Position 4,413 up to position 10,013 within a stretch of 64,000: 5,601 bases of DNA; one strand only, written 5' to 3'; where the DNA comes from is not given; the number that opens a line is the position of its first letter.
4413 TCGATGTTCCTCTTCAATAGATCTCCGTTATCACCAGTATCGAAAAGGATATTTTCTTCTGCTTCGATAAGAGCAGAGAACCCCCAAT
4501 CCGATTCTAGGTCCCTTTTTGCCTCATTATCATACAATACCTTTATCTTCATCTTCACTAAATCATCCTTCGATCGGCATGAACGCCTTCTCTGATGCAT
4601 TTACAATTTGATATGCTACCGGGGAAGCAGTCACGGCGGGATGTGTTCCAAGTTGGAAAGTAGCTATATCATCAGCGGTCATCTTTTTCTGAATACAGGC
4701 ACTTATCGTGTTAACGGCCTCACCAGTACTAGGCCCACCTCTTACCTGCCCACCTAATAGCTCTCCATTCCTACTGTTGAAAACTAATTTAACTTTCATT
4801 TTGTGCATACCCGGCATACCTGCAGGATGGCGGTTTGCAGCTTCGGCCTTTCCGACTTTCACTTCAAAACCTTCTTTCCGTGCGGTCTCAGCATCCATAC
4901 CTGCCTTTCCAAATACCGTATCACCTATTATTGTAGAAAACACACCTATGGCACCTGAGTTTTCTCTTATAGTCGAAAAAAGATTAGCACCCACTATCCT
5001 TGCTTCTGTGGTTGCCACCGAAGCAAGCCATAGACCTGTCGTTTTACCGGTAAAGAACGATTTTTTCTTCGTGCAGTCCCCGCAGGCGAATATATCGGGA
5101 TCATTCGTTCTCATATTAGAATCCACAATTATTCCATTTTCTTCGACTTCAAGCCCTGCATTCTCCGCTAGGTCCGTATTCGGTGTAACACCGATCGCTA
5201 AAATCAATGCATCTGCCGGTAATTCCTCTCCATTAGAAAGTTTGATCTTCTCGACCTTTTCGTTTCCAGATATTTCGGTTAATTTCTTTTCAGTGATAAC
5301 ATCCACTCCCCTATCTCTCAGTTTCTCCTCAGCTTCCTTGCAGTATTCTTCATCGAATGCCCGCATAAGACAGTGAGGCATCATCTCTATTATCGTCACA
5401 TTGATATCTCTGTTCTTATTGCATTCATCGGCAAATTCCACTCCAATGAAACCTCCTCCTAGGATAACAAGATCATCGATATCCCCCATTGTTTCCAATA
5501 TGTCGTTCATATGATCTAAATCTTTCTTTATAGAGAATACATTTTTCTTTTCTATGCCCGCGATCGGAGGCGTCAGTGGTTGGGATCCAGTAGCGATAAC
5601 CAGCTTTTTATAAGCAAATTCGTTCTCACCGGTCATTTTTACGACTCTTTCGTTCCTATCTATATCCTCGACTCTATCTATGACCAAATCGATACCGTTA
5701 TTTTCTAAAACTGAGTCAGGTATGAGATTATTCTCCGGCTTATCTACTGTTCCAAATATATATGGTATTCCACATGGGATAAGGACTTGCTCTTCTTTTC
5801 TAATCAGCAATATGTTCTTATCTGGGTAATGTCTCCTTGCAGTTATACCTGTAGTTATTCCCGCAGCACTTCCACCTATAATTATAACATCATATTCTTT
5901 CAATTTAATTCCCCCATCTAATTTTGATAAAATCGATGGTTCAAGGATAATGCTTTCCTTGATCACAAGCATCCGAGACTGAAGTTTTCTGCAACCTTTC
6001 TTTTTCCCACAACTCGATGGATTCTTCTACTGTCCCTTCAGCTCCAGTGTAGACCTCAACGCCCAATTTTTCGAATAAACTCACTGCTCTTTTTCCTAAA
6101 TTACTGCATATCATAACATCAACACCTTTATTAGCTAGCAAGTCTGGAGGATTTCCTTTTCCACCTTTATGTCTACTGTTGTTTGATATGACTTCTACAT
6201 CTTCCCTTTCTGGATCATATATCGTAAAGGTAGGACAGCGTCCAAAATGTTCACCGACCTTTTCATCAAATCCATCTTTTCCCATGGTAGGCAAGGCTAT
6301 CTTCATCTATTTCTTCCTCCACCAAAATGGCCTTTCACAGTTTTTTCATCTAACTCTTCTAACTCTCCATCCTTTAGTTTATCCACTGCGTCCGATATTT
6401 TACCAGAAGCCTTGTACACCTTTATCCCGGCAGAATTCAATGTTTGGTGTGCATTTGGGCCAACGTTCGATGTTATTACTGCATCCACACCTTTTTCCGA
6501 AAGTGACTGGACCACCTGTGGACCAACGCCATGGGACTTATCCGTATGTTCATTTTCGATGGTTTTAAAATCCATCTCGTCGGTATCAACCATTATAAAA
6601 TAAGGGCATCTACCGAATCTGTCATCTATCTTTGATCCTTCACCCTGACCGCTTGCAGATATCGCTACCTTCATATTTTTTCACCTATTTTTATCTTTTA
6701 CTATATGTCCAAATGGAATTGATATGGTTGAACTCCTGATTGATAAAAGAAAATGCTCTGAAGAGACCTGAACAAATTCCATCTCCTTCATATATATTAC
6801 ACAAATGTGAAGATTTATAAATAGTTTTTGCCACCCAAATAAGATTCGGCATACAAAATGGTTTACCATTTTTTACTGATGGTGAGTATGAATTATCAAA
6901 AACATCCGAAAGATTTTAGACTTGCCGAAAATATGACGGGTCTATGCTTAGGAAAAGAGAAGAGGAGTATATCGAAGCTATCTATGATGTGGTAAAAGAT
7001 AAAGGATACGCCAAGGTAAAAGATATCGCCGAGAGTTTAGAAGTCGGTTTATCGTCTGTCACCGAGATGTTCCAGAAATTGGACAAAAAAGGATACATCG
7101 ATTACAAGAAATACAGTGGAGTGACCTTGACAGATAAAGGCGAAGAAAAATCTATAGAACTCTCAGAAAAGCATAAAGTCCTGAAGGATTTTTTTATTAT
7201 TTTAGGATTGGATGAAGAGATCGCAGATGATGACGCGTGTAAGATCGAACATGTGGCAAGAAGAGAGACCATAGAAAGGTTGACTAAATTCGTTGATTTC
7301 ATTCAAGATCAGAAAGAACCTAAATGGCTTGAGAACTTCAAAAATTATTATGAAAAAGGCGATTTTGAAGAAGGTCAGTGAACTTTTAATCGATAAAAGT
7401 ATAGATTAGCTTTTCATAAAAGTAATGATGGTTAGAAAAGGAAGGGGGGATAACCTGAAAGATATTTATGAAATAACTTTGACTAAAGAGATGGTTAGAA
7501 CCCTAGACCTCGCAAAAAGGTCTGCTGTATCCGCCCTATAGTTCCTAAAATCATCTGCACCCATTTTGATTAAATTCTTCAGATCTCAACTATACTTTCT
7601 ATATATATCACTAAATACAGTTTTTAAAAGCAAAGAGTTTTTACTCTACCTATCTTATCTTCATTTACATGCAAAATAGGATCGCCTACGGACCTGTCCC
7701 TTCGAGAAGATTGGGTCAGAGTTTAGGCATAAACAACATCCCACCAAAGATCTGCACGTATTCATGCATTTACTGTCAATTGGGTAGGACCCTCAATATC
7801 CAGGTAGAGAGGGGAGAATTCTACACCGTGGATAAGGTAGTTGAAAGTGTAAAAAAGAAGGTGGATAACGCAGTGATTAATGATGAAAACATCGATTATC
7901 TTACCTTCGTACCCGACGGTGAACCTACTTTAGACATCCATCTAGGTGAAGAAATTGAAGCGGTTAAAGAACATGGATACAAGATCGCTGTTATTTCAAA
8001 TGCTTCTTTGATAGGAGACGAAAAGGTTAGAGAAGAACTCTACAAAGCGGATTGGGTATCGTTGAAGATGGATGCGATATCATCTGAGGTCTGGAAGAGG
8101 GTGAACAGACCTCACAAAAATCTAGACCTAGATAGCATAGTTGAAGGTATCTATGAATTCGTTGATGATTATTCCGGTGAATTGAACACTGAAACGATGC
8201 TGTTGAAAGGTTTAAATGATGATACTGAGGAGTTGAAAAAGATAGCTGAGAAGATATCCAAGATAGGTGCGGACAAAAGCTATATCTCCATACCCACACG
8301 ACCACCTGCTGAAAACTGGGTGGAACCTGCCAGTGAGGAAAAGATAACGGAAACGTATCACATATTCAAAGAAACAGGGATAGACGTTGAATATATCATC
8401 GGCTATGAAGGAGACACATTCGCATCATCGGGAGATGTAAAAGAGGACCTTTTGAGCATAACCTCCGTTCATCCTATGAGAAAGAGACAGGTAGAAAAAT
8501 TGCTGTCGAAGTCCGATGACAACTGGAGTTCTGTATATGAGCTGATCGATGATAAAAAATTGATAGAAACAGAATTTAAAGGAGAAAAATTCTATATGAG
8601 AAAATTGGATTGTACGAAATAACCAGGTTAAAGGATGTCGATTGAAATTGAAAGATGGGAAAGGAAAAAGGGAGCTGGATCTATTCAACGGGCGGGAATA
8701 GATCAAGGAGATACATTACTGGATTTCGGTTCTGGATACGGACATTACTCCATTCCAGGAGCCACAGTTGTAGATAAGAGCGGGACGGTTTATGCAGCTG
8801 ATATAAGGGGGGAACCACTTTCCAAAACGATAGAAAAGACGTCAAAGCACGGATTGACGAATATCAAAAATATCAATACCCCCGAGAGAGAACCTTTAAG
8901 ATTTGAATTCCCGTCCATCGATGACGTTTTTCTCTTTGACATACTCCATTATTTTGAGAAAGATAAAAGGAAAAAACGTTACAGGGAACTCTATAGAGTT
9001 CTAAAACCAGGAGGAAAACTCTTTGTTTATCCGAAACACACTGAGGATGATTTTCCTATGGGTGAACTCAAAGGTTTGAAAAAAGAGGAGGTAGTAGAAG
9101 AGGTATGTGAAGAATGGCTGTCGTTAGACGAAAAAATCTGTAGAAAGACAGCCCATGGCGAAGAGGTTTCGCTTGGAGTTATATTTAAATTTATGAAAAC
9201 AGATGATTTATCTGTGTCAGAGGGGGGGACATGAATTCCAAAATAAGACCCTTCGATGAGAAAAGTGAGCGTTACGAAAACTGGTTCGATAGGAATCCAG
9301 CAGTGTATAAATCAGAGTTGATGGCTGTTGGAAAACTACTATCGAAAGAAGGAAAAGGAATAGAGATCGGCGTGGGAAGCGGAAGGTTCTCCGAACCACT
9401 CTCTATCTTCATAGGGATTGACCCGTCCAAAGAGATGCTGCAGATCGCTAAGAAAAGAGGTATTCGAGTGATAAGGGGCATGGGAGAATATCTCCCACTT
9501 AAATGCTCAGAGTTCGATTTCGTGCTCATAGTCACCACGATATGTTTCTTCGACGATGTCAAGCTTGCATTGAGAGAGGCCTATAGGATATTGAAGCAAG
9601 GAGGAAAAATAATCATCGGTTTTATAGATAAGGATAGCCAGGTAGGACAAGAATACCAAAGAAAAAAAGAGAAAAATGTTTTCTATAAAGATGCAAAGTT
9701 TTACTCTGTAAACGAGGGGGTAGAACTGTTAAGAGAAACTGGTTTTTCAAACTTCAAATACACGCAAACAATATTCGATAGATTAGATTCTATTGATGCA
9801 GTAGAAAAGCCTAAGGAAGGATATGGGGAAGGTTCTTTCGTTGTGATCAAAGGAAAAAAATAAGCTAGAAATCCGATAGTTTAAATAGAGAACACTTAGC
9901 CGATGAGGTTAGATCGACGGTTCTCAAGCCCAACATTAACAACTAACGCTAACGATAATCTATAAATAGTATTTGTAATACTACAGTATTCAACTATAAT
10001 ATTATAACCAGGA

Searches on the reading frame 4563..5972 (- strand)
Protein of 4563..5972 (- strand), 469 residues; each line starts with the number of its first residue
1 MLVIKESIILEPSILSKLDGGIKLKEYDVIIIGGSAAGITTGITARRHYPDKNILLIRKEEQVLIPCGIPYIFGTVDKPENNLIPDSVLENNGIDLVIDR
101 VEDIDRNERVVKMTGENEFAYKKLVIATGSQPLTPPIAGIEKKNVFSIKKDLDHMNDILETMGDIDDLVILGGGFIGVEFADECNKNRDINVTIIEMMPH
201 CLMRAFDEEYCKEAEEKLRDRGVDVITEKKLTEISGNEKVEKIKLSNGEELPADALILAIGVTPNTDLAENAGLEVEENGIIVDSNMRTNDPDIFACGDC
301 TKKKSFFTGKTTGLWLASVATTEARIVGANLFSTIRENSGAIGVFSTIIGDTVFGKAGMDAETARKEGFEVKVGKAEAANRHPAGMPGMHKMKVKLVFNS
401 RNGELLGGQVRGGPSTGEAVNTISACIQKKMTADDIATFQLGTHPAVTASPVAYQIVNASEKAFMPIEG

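Call 34: search_protein_families(library=pfam, proteins=[window:4563-5972:-], max_evalue=0.0001)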
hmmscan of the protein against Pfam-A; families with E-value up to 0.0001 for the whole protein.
window:4563-5972:- (469 aa): 7 families
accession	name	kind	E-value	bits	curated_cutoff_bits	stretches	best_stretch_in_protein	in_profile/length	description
PF07992.20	Pyr_redox_2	-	1.5e-66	225.2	26.1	1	27-322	1-289/291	Pyridine nucleotide-disulphide oxidoreductase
PF00070.33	Pyr_redox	-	1.6e-19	70.6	22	1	168-247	2-81/82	Pyridine nucleotide-disulphide oxidoreductase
PF02852.28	Pyr_redox_dim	-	1.2e-14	54.9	25.3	1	346-448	3-103/110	Pyridine nucleotide-disulphide oxidoreductase, dimerisation domain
PF13738.12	Pyr_redox_3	-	1.1e-13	51.6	30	1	101-298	104-305/305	Pyridine nucleotide-disulphide oxidoreductase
PF01266.30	DAO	-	1.1e-09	38.7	27.9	0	208-271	149-212/353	FAD dependent oxidoreductase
PF03486.20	HI0933_like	-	8.9e-09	35.6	50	0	216-263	117-165/244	HI0933-like protein Rossmann domain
PF13450.12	NAD_binding_8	-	2e-05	25.2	21.9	0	170-212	1-41/68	NAD(P)-binding Rossmann-like domain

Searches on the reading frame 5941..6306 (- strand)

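Call 34: search_protein_families(library=pfam, proteins=[window:5941-6306:-], max_evalue=0.0001)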
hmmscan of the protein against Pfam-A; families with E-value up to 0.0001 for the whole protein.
window:5941-6306:- (121 aa): 1 family
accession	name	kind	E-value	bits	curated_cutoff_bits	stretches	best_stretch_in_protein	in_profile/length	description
PF02579.22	Nitro_FeMo-Co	-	5.6e-24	84.7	26.3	1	14-101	2-93/94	Dinitrogenase iron-molybdenum cofactor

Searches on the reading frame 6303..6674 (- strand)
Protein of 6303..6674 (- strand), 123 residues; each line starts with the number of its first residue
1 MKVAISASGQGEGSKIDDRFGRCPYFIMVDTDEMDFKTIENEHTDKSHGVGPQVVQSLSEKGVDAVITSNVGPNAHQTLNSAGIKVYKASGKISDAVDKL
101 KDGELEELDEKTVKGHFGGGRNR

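Call 34: search_protein_families(library=pfam, proteins=[window:6303-6674:-], max_evalue=0.0001)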
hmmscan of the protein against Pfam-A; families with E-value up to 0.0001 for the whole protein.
window:6303-6674:- (123 aa): 1 family
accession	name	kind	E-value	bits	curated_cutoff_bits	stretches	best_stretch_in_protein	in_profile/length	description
PF02579.22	Nitro_FeMo-Co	-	1.2e-27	96.5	26.3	1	13-101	2-93/94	Dinitrogenase iron-molybdenum cofactor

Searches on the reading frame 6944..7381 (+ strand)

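Call 34: search_protein_families(library=pfam, proteins=[window:6944-7381:+], max_evalue=0.0001)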
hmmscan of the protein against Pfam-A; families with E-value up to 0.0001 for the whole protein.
window:6944-7381:+ (145 aa): 2 families
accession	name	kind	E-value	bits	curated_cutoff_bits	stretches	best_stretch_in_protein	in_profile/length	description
PF01325.25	Fe_dep_repress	-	2.3e-20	73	26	1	1-60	1-60/60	Iron dependent repressor, N-terminal DNA binding domain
PF02742.21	Fe_dep_repr_C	-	1.5e-15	57.4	27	1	63-122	1-61/70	Iron dependent repressor, metal binding and dimerisation domain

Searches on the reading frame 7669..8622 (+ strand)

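Call 34: search_protein_families(library=pfam, proteins=[window:7669-8622:+], max_evalue=0.0001)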
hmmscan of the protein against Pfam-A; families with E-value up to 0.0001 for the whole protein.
window:7669-8622:+ (317 aa): 1 family
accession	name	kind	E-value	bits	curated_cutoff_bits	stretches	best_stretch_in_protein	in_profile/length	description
PF04055.27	Radical_SAM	-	1.6e-16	61.4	29.5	1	25-189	3-162/166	Radical SAM superfamily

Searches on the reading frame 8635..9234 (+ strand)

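Call 34: search_protein_families(library=pfam, proteins=[window:8635-9234:+], max_evalue=0.0001)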
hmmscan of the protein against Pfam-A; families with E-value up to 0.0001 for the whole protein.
window:8635-9234:+ (199 aa): 6 families
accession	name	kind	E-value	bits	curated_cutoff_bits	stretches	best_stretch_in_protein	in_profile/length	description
PF13649.12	Methyltransf_25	-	3e-11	44.3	27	1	29-127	2-97/97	Methyltransferase domain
PF08241.18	Methyltransf_11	-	4e-10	40.6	21.2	1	29-131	1-95/95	Methyltransferase domain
PF13847.12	Methyltransf_31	-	5.7e-10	39.5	27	1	22-152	1-120/145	Methyltransferase domain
PF08242.18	Methyltransf_12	-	1.4e-09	39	30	1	29-129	1-98/98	Methyltransferase domain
PF01209.24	Ubie_methyltran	-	1.9e-09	37.7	20.1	1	16-131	39-151/233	ubiE/COQ5 methyltransferase family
PF02353.26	CMAS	-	9.3e-05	22.3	27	0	10-132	48-165/273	Mycolic acid cyclopropane synthetase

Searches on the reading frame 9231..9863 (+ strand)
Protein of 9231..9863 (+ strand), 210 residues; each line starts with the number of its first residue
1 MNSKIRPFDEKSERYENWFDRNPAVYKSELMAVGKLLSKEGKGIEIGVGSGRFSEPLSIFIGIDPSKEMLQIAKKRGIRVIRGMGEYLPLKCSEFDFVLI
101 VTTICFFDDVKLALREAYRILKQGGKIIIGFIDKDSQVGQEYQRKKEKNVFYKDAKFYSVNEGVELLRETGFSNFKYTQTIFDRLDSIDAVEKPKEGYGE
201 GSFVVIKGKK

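Call 35: search_protein_families(library=pfam, proteins=[window:9231-9863:+], max_evalue=0.0001)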
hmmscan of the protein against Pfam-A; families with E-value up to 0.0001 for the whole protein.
window:9231-9863:+ (210 aa): 6 families
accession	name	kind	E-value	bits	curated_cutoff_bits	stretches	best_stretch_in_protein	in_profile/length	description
PF08241.18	Methyltransf_11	-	1.3e-18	67.9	21.2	1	45-129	2-95/95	Methyltransferase domain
PF13649.12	Methyltransf_25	-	1.4e-12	48.5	27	1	45-125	3-97/97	Methyltransferase domain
PF13847.12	Methyltransf_31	-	1.5e-08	34.9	27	1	40-168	4-142/145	Methyltransferase domain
PF13489.12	Methyltransf_23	-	3.3e-08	33.9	27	1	25-174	8-161/164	Methyltransferase domain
PF08242.18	Methyltransf_12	-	1.4e-07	32.5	30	1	44-127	1-98/98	Methyltransferase domain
PF01209.24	Ubie_methyltran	-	2.4e-07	30.8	20.1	1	62-129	77-151/233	ubiE/COQ5 methyltransferase family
